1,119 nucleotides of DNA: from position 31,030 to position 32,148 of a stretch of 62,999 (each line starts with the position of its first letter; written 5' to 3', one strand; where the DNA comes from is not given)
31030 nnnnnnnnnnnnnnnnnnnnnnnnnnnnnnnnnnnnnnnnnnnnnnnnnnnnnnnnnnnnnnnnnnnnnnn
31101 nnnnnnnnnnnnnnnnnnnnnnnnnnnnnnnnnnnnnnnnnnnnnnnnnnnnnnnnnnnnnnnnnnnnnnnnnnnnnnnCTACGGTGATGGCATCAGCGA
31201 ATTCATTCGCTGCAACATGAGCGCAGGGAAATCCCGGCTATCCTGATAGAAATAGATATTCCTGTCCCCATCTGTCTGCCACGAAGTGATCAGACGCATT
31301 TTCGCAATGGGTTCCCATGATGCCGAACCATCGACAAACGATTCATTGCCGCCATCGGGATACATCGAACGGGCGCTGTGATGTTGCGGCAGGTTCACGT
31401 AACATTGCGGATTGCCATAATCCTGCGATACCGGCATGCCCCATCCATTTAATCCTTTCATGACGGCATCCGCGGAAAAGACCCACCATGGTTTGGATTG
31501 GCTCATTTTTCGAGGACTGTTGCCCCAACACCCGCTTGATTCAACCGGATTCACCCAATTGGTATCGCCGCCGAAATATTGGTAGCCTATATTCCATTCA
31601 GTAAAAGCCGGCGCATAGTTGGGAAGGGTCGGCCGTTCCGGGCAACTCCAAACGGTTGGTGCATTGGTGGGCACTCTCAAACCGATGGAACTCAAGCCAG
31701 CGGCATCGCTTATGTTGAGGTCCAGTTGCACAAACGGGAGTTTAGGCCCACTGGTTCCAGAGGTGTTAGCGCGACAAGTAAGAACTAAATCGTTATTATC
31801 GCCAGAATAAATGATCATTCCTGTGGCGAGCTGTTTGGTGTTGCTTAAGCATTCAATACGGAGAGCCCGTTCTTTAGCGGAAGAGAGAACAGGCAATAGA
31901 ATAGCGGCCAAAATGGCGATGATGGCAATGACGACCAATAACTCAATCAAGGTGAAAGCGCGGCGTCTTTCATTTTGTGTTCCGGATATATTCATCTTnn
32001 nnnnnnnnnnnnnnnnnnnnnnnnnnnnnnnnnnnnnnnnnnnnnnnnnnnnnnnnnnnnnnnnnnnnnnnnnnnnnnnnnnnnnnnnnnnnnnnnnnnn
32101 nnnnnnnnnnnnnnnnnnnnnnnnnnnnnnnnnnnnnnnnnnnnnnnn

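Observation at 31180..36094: Cassette copy 2: LamG + 3x(Ig + CBM6/35-like) giant, 10-bp stem-loop, divergent pseudopilin, then GH16, a two-component system and GH2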

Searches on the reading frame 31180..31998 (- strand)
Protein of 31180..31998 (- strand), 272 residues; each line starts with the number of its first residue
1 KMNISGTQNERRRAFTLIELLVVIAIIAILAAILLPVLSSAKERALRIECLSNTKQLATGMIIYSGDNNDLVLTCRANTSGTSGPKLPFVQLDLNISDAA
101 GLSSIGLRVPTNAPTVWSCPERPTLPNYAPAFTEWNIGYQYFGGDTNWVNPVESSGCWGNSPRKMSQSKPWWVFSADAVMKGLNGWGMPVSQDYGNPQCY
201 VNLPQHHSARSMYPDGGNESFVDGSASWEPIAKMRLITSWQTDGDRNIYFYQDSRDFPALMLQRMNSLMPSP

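Call 8: search_protein_families(library=pfam, proteins=[window:31180-31998:-], max_evalue=0.01)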
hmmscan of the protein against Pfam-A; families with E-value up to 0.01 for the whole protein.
window:31180-31998:- (272 aa): 1 family
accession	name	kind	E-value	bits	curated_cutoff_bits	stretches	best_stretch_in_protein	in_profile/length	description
PF07963.17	N_methyl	-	1.8e-08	34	21.2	1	11-35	3-27/27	Prokaryotic N-terminal methylation motif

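Call 11: search_protein_families(library=ncbifam, proteins=[window:31180-31998:-], max_evalue=0.01)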
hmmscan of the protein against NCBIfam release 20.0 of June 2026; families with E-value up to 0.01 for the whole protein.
window:31180-31998:- (272 aa): 12 families
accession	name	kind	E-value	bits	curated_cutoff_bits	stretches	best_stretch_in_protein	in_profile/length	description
NF041775.1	typeIV_PilA_Myxo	equivalog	2.5e-08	34.1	400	1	8-60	6-58/214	type IV pilin protein PilA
TIGR02532.1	IV_pilin_GFxxxE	domain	9.7e-08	31.6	16.3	1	12-35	1-24/24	prepilin-type N-terminal cleavage/methylation domain-containing protein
TIGR01710.1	typeII_sec_gspG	equivalog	3.3e-07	30.4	88.85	1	13-70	1-58/134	type II secretion system major pseudopilin GspG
NF007862.0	PRK10574.1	equivalog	7.4e-07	29.4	138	1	11-45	3-37/145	prepilin peptidase-dependent pilin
NF040999.1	pilin_ComGC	equivalog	1.2e-06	28.6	75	1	13-68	2-57/84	competence type IV pilus major pilin ComGC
NF041013.1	T4P_ComGE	equivalog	4.5e-05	23.5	49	1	13-43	4-34/83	competence type IV pilus minor pilin ComGE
TIGR01708.2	typeII_sec_gspH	equivalog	7.3e-05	22.8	80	1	13-46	2-36/169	type II secretion system minor pseudopilin GspH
TIGR02596.1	TIGR02596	subfamily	0.00032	20.8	70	1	15-41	1-27/196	Verru_Chthon cassette protein D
NF040982.1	ComGD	equivalog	0.0017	18.8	70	1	13-42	2-31/139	competence type IV pilus minor pilin ComGD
TIGR01707.1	gspI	equivalog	0.002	18.6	44.35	1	15-58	2-41/101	type II secretion system minor pseudopilin GspI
TIGR02599.1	TIGR02599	subfamily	0.0033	16.7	256.5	1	14-43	1-30/361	Verru_Chthon cassette protein C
NF007800.0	PRK10506.1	equivalog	0.0045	16.8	158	1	8-33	4-29/163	prepilin peptidase-dependent protein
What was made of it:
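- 31180..31995 (-): Pilin-like protein (pseudopilin 2, class A), 271 aa. It has a class III signal peptide (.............|FTLIE...), a long N-terminal helix, a beta-rich globular domain and a Y-X9-DG motif. PF07963 and TIGR02532 score above their cut-offs (calls 8, 11).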

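Call 38: find_homologous_proteins(query=window:31180-31998:-, max_evalue=0.001)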
Query window:31180-31998:- (272 aa): 7976 proteins with E <= 0.001 among 8000 candidates; the best 120 are listed.
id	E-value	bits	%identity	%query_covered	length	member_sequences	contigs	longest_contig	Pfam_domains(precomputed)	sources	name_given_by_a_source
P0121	7.0e-159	545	86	97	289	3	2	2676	PF07963.18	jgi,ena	-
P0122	2.8e-149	514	82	100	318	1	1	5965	PF07963.18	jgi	jgi:prepilin-type N-terminal cleavage/methylation domain-containing protein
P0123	1.3e-141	489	79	100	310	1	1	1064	PF07963.18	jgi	jgi:prepilin-type N-terminal cleavage/methylation domain-containing protein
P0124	5.8e-124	431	69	96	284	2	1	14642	PF07963.18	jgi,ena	-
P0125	7.2e-122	424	71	94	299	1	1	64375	PF07963.18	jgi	jgi:prepilin-type N-terminal cleavage/methylation domain-containing protein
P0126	3.7e-120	418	71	95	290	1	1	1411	PF07963.18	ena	-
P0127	3.9e-119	415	68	96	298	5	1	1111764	PF07963.18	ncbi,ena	-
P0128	1.9e-118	413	67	100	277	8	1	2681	PF07963.18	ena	-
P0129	2.8e-114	399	66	97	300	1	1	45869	PF07963.18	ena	-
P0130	1.0e-113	397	62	98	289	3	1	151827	PF07963.18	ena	-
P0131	2.1e-113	396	65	97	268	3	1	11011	PF07963.18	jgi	jgi:prepilin-type N-terminal cleavage/methylation domain-containing protein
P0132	6.2e-113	395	64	100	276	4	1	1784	PF07963.18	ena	-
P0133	8.5e-113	394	66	96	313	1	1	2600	PF07963.18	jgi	jgi:prepilin-type N-terminal cleavage/methylation domain-containing protein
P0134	1.4e-112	394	66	97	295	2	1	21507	PF07963.18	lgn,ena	-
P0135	1.9e-112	393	65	97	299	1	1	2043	PF07963.18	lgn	-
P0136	1.3e-111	390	69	95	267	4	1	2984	PF07963.18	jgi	jgi:prepilin-type N-terminal cleavage/methylation domain-containing protein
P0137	2.8e-110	386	62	100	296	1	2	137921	PF07963.18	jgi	jgi:prepilin-type N-terminal cleavage/methylation domain-containing protein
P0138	1.4e-109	384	64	97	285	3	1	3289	PF07963.18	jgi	jgi:prepilin-type N-terminal cleavage/methylation domain-containing protein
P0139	5.0e-109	382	69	90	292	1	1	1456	PF07963.18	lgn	-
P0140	7.1e-107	375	61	97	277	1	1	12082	PF07963.18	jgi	jgi:prepilin-type N-terminal cleavage/methylation domain-containing protein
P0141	2.1e-103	363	59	96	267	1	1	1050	PF07963.18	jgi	jgi:prepilin-type N-terminal cleavage/methylation domain-containing protein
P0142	4.3e-101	356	60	95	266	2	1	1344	PF07963.18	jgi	jgi:prepilin-type N-terminal cleavage/methylation domain-containing protein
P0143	3.0e-98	347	58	96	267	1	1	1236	PF07963.18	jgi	jgi:prepilin-type N-terminal cleavage/methylation domain-containing protein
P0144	2.2e-97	344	59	96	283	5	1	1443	PF07963.18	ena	-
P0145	5.1e-97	342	59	96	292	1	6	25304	PF07963.18,PF07596.17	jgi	jgi:prepilin-type N-terminal cleavage/methylation domain-containing protein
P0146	2.7e-96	340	58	94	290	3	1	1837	PF07963.18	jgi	-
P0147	1.0e-95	338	58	94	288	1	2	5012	PF07963.18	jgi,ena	jgi:prepilin-type N-terminal cleavage/methylation domain-containing protein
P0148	2.2e-94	334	57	95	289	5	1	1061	PF07963.18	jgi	-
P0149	2.2e-94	334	57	95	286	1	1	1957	PF07963.18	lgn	-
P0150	6.6e-94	332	57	96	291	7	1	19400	PF07963.18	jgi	jgi:prepilin-type N-terminal cleavage/methylation domain-containing protein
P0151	3.7e-93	330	54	99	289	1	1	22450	PF07963.18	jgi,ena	-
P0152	1.3e-90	321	56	93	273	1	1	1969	PF07963.18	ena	-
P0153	2.7e-90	320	58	91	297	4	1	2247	PF07963.18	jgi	-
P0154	6.6e-90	319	57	93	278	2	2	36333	PF07963.18,PF07596.17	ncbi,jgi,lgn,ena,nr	ncbi:MAG TPA: prepilin-type N-terminal cleavage/methylation domain-containing protein [Verrucomicrob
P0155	7.7e-90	319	56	95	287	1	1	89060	PF07963.18,PF07596.17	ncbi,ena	-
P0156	1.9e-89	318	55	97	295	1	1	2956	PF07963.18,PF07596.17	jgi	jgi:prepilin-type N-terminal cleavage/methylation domain-containing protein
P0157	2.7e-89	317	56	95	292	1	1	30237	PF07963.18,PF07596.17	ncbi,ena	-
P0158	5.9e-89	316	57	94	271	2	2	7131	PF07963.18,PF07596.17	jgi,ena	-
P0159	2.5e-88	314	55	94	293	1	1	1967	PF07963.18,PF07596.17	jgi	jgi:prepilin-type N-terminal cleavage/methylation domain-containing protein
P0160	5.9e-88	313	55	94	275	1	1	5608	PF07963.18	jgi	jgi:prepilin-type N-terminal cleavage/methylation domain-containing protein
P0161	6.8e-88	313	56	94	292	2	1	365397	PF07963.18,PF07596.17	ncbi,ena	-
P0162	1.9e-86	308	54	98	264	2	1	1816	PF07963.18,PF07596.17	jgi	-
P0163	2.2e-86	308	54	94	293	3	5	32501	PF07963.18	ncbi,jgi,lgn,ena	-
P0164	2.3e-86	308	53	95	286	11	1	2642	PF07963.18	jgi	jgi:prepilin-type N-terminal cleavage/methylation domain-containing protein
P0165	2.0e-85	304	56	95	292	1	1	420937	PF07963.18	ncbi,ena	-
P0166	4.8e-85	303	56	93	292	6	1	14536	PF07963.18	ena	-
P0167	4.9e-85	303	56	94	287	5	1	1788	PF07963.18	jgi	-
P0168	7.2e-85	303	58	93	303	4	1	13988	PF07963.18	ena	-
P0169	1.9e-84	301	53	94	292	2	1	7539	PF07963.18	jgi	-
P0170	6.6e-84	299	53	95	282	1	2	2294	PF07963.18,PF07596.17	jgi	-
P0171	1.6e-83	298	56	94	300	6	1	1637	PF07963.18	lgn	-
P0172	6.1e-83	296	56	83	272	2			PF07963.18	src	-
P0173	6.2e-82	293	53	95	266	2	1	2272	PF07963.18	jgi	jgi:prepilin-type N-terminal cleavage/methylation domain-containing protein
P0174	1.3e-79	285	52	94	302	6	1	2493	PF07963.18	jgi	jgi:prepilin-type N-terminal cleavage/methylation domain-containing protein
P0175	2.6e-79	284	54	96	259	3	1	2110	PF07963.18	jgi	jgi:prepilin-type N-terminal cleavage/methylation domain-containing protein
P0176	2.7e-79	284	54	94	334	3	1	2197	PF07963.18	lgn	-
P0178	1.3e-78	282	54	93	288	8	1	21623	PF07963.18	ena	-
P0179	1.7e-78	282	51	95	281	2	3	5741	PF07963.18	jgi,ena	-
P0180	7.0e-78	280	52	96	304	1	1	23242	PF07963.18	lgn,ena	-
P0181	8.0e-78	280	51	94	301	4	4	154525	PF07963.18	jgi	jgi:prepilin-type N-terminal cleavage/methylation domain-containing protein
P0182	8.6e-78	279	52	96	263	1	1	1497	PF07963.18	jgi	jgi:prepilin-type N-terminal cleavage/methylation domain-containing protein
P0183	9.0e-78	279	52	93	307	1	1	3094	PF07963.18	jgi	jgi:prepilin-type N-terminal cleavage/methylation domain-containing protein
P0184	9.6e-78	279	53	96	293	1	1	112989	PF07963.18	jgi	jgi:prepilin-type N-terminal cleavage/methylation domain-containing protein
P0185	1.3e-77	279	52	94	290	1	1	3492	PF07963.18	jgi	jgi:prepilin-type N-terminal cleavage/methylation domain-containing protein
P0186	3.0e-77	278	51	94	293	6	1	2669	PF07963.18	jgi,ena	-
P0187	3.5e-77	277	50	98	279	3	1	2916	PF07963.18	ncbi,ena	-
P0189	1.3e-76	276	51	93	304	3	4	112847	PF07963.18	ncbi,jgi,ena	-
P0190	3.2e-76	274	53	93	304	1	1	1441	PF07963.18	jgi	jgi:prepilin-type N-terminal cleavage/methylation domain-containing protein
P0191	4.3e-76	274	53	90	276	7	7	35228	PF07963.18,PF07596.17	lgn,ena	-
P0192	6.5e-76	273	53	93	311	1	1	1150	PF07963.18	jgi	jgi:prepilin-type N-terminal cleavage/methylation domain-containing protein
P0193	1.0e-75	273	50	96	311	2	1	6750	PF07963.18,PF07596.17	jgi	jgi:prepilin-type N-terminal cleavage/methylation domain-containing protein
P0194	1.4e-75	272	53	93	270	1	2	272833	PF07963.18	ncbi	-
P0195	2.1e-75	272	50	100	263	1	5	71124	PF07963.18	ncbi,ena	-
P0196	2.3e-75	271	50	95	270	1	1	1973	PF07963.18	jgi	jgi:prepilin-type N-terminal cleavage/methylation domain-containing protein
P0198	4.6e-75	270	50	96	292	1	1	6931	PF07963.18,PF07596.17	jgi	jgi:prepilin-type N-terminal cleavage/methylation domain-containing protein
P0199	2.3e-74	268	51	96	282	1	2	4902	PF07963.18,PF07596.17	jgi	jgi:prepilin-type N-terminal cleavage/methylation domain-containing protein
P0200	3.7e-74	268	49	97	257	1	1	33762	PF07963.18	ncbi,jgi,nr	ncbi:MAG TPA: prepilin-type N-terminal cleavage/methylation domain-containing protein [Verrucomicrob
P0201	4.1e-74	267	49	98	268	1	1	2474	PF07963.18,PF07596.17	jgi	jgi:prepilin-type N-terminal cleavage/methylation domain-containing protein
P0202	5.0e-74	267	50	96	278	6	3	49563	PF07963.18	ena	-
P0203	1.7e-73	265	51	94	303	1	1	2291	PF07963.18,PF07596.17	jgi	jgi:prepilin-type N-terminal cleavage/methylation domain-containing protein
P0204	2.4e-73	265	47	97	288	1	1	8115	PF07963.18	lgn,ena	-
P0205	2.6e-73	265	48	95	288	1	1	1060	PF07963.18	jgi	jgi:prepilin-type N-terminal cleavage/methylation domain-containing protein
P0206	3.2e-73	264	52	96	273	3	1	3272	PF07963.18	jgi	jgi:prepilin-type N-terminal cleavage/methylation domain-containing protein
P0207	4.7e-73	264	52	92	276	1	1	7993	PF07963.18,PF07596.17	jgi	jgi:prepilin-type N-terminal cleavage/methylation domain-containing protein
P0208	6.4e-73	263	49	96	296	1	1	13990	PF07963.18,PF07596.17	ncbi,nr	ncbi:MAG: hypothetical protein JWR69_3588, partial [Pedosphaera sp.]|nr:hypothetical protein [Pedosp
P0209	1.2e-72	263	52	97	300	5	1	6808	PF07963.18,PF07596.17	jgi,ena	-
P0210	1.4e-72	262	49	96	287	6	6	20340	PF07963.18,PF07596.17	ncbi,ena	-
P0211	1.5e-72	262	53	93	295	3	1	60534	PF07963.18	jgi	jgi:prepilin-type N-terminal cleavage/methylation domain-containing protein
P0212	2.0e-72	262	50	96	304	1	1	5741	PF07963.18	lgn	-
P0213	2.6e-72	261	52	91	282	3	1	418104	PF07963.18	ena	-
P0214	4.1e-72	261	50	95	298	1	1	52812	PF07963.18,PF07596.17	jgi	jgi:prepilin-type N-terminal cleavage/methylation domain-containing protein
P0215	5.0e-72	261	50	93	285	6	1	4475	PF07963.18,PF07596.17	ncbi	-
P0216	8.5e-72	260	50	96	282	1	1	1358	PF07963.18,PF07596.17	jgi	jgi:prepilin-type N-terminal cleavage/methylation domain-containing protein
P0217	1.1e-71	259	53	90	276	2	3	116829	PF07963.18,PF07596.17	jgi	jgi:prepilin-type N-terminal cleavage/methylation domain-containing protein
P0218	1.3e-71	259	50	93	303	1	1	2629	PF07963.18,PF07596.17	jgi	jgi:prepilin-type N-terminal cleavage/methylation domain-containing protein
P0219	1.5e-71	259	54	90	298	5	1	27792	PF07963.18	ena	-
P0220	2.2e-71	258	51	95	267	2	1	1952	PF07596.17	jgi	-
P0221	2.4e-71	258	48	90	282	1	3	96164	PF07963.18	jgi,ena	-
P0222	3.1e-71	258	50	96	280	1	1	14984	PF07963.18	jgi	jgi:prepilin-type N-terminal cleavage/methylation domain-containing protein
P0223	3.5e-71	258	47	96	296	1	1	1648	PF07963.18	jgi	jgi:prepilin-type N-terminal cleavage/methylation domain-containing protein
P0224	4.2e-71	257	49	95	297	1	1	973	PF07963.18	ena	-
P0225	5.6e-71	257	47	95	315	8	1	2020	PF07963.18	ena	-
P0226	7.8e-71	257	49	93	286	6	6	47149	PF07963.18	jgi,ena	jgi:prepilin-type N-terminal cleavage/methylation domain-containing protein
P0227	1.1e-70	256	51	95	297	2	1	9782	PF07963.18,PF07596.17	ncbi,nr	ncbi:MAG TPA: DUF1559 domain-containing protein [Candidatus Acidoferrales bacterium]|nr:DUF1559 doma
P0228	1.1e-70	256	49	100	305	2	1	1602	PF07963.18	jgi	jgi:prepilin-type N-terminal cleavage/methylation domain-containing protein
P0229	1.3e-70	256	51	93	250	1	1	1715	PF07596.17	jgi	jgi:type II secretory pathway pseudopilin PulG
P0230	1.7e-70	255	49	93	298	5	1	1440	PF07963.18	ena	-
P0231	1.9e-70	255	52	91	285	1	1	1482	PF07963.18,PF07596.17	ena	-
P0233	2.6e-70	255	50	93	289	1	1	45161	PF07963.18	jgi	jgi:prepilin-type N-terminal cleavage/methylation domain-containing protein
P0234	3.4e-70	254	53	91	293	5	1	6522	PF07963.18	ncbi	-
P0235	7.1e-70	253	49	95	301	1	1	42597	PF07963.18,PF07596.17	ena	-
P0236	2.1e-69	252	49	96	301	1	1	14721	PF07963.18,PF07596.17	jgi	jgi:prepilin-type N-terminal cleavage/methylation domain-containing protein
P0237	2.4e-69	252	48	98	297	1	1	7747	PF07963.18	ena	-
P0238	6.4e-69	250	47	98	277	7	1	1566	PF07963.18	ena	-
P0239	3.5e-68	248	47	97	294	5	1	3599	PF07963.18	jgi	jgi:prepilin-type N-terminal cleavage/methylation domain-containing protein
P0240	3.6e-68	248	49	93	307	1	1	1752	PF07963.18,PF07596.17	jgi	jgi:prepilin-type N-terminal cleavage/methylation domain-containing protein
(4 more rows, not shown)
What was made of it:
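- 31180..31995 (-): Orthologues carry PF07596 hits (call 38).
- On DUF1559 / H-X9-DG prepilin-associated proteins (PF07596): About a third of the copy-2 orthologues carry precomputed PF07596 hits, and one is named a DUF1559 protein (call 38).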

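Call 45: predict_structure(alignment_id=A2)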
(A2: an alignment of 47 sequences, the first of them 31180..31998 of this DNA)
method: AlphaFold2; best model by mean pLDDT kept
length: 272 residues; sequences in the alignment: 47
mean_pLDDT: 85.5   pTM: 0.79
mean pLDDT of the five models: 85.5, 85.5, 83.2, 81.2, 74.1
residues with pLDDT >= 90: 131; 70-90: 108; 50-70: 29; < 50: 4
segments of 3 or more residues with pLDDT < 50: none
pLDDT, mean of each block of 10 residues (from residue 1): 55 75 96 93 94 94 91 82 61 80 70 82 88 89 87 81 91 93 90 87 87 94 96 87 86 90 91 89
secondary structure, 60 per line:
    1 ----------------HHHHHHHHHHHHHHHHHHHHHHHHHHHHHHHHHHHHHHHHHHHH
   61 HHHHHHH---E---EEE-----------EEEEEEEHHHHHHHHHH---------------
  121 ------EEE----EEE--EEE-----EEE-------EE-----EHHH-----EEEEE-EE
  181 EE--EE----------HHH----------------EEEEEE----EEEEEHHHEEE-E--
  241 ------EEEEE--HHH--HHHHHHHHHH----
elements in order: H17-67 E75-77 E89-95 H96-105 E127-129 E134-136 E139-141 E147-149 E173-177 E179-182 E216-221 E226-230 E234-236 E247-251 H259-268
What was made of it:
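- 31180..31995 (-): The AlphaFold2 model has pLDDT 85.5 with a helix at residues 17-67 (call 45).
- On Type IV pilin-like / T2SS pseudopilin: The AlphaFold2 model (pLDDT 85.5) has a helix at 17-67 followed by 12 strands (call 45).
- Pilin signature above the family cut-offs, and a long N-terminal helix in the model (calls 8, 11, 45).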

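Call 49: fold_search(model_id=the predicted structure, library=pdb)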
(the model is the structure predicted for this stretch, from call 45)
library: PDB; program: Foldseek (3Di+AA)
matches with E <= 10: 161; with E <= 0.001: 0
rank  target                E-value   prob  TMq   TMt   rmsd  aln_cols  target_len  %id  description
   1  7vnm_H                1.8e+00  0.02  0.10  0.11  14.4       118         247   13  Rba sphaeroides PufY-KO RC-LH1 monomer (released 2022-05-04)
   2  4z2n                  1.8e+00  0.02  0.07  0.07  16.0        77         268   14  Crystal structure of human FACT SPT16 middle domain (released 2016-03-09)
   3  4z2m_B                2.3e+00  0.02  0.08  0.08  16.1        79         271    9  Crystal structure of human SPT16 Mid-AID/H3-H4 tetramer FACT Histone complex (released 2016-03-09)
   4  4bzy_C                2.3e+00  0.01  0.08  0.04  14.6       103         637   16  Crystal structure of human glycogen branching enzyme (GBE1) (released 2013-09-25)
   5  1l9b_H                2.8e+00  0.02  0.10  0.11  14.8       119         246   11  X-Ray Structure of the Cytochrome-c(2)-Photosynthetic Reaction Center Electron Transfer Complex from Rhodobacter sphae (released 2002-06-12)
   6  4bzy_A                3.0e+00  0.01  0.07  0.04  15.7       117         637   14  Crystal structure of human glycogen branching enzyme (GBE1) (released 2013-09-25)
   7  9tvu_a                3.2e+00  0.03  0.10  0.11  12.1        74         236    9  Structure of the Chlamydomonas reinhardtii chlororibosome (released 2026-02-18)
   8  1jh0_H                3.2e+00  0.01  0.10  0.11  14.5       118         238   13  Photosynthetic Reaction Center Mutant With Glu L 205 Replaced to Leu (released 2001-09-05)
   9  2emt_A                3.2e+00  0.01  0.08  0.07  10.7        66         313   14  Crystal Structure Analysis of the radixin FERM domain complexed with adhesion molecule PSGL-1 (released 2008-03-18)
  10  7vy2_H                3.4e+00  0.09  0.11  0.12   2.3        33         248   12  STRUCTURE OF PHOTOSYNTHETIC LH1-RC SUPER-COMPLEX OF RHODOBACTER SPHAEROIDES DIMER (released 2022-04-27)
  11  6wit_C                3.4e+00  0.04  0.09  0.21  10.8        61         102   13  Crystal structure of NHP D15.SD7 Fab in complex with 16055 V1V2 1FD6 scaffold (released 2021-04-14)
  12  2gnu_H                3.4e+00  0.02  0.10  0.11  12.9        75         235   15  The crystallization of reaction center from Rhodobacter sphaeroides occurs via a new route (released 2006-11-07)
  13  6ocw_O                3.4e+00  0.02  0.06  0.07   5.2        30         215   20  Crystal Structure of Mycobacterium tuberculosis Proteasome in Complex with Phenylimidazole-based Inhibitor A85 (released 2019-10-09)
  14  4rcr_H                3.6e+00  0.05  0.10  0.11   4.4        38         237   13  STRUCTURE OF THE REACTION CENTER FROM RHODOBACTER SPHAEROIDES R-26 AND 2.4.1: PROTEIN-COFACTOR (BACTERIOCHLOROPHYLL, B (released 1993-10-31)
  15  1aig_H                3.6e+00  0.05  0.10  0.10   4.4        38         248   13  PHOTOSYNTHETIC REACTION CENTER FROM RHODOBACTER SPHAEROIDES IN THE D+QB-CHARGE SEPARATED STATE (released 1997-10-22)
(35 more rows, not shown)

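Call 97: find_encoding_contigs(protein=P0130, flank=7000, max_places=1)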
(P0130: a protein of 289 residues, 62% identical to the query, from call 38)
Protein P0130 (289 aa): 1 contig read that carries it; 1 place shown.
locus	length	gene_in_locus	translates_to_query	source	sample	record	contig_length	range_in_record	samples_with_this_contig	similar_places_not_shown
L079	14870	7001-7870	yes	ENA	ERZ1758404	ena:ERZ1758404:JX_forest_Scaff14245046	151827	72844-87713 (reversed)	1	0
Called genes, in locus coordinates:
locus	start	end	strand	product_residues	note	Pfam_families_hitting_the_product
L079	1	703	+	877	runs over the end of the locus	PF09137:Glucodextran_N, PF00723:Glyco_hydro_15, PF00686:CBM_20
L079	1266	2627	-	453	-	PF07690:MFS_1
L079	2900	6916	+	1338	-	PF13385:Laminin_G_3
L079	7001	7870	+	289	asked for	PF07963:N_methyl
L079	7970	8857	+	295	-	PF03935:SKN1_KRE6_Sbg1 (faint), PF00722:Glyco_hydro_16, PF26113:GH16_XgeA (weak)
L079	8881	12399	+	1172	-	PF02837:Glyco_hydro_2_N, PF22666:Glyco_hydro_2_N2, PF00703:Glyco_hydro_2, PF22352:K319L-like_PKD (faint), PF02836:Glyco_hydro_2_C, PF16355:DUF4982, PF13385:Laminin_G_3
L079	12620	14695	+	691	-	PF07730:HisKA_3, PF02518:HATPase_c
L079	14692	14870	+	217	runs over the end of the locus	PF00072:Response_reg, PF00196:GerE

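Call 98: find_encoding_contigs(protein=P0213, flank=7000, max_places=1)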
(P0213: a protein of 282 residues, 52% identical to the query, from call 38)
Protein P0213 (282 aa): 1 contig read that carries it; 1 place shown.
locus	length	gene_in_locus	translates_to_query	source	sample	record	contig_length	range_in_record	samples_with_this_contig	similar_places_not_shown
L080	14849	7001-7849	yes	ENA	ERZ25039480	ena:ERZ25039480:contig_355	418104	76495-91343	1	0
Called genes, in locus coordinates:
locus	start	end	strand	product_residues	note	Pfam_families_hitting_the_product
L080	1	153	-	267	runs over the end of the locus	-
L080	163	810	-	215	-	PF00515:TPR_1 (faint), PF07719:TPR_2 (faint), PF13414:TPR_11 (faint), PF13432:TPR_16, PF01476:LysM (weak)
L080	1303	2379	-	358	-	PF13384:HTH_23, PF13518:HTH_28, PF13551:HTH_29, PF13565:HTH_32 (weak), PF13592:HTH_33, PF13358:DDE_3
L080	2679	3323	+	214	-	-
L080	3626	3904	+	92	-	-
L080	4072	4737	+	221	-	-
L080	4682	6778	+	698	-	-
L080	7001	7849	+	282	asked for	PF07963:N_methyl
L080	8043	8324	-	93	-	-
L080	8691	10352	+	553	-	PF01558:POR, PF02776:TPP_enzyme_N (faint), PF01855:POR_N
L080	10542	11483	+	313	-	PF02775:TPP_enzyme_C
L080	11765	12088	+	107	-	-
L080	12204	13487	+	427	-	PF08309:LVIVD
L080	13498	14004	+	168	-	PF00293:NUDIX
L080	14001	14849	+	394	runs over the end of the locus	PF07690:MFS_1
